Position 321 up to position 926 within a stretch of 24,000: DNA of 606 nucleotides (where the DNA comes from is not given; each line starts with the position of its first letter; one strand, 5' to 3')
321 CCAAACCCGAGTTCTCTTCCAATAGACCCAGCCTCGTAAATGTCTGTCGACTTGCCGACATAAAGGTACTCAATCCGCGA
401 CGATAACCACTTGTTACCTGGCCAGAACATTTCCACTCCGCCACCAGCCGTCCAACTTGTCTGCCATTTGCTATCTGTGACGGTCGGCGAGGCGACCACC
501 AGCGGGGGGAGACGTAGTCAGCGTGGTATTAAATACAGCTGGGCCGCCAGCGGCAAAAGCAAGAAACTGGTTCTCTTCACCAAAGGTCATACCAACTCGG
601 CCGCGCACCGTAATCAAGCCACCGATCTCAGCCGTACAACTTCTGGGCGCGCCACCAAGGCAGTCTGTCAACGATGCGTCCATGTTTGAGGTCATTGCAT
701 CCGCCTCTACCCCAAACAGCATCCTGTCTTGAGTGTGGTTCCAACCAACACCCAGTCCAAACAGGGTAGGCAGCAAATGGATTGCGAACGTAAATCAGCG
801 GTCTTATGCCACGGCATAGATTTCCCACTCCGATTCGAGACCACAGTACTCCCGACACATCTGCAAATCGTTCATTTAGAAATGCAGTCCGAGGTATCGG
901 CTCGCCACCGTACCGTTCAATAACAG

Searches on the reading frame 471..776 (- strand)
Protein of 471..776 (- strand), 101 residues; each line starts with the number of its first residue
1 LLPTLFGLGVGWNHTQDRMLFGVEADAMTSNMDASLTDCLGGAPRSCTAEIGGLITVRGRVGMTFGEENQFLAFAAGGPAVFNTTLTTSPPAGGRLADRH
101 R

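Call 5: search_protein_families(library=pfam, proteins=[window:471-776:-], max_evalue=1)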
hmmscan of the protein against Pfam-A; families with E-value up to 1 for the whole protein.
window:471-776:- (101 aa): 0 families

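Call 7: search_protein_families(library=ncbifam, proteins=[window:471-776:-], max_evalue=1)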
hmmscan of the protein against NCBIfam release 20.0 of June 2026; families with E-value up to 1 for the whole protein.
window:471-776:- (101 aa): 1 family
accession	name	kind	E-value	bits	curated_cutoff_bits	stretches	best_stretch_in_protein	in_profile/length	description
NF008053.0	PRK10787.1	equivalog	0.21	9.6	891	1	31-78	683-730/784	endopeptidase La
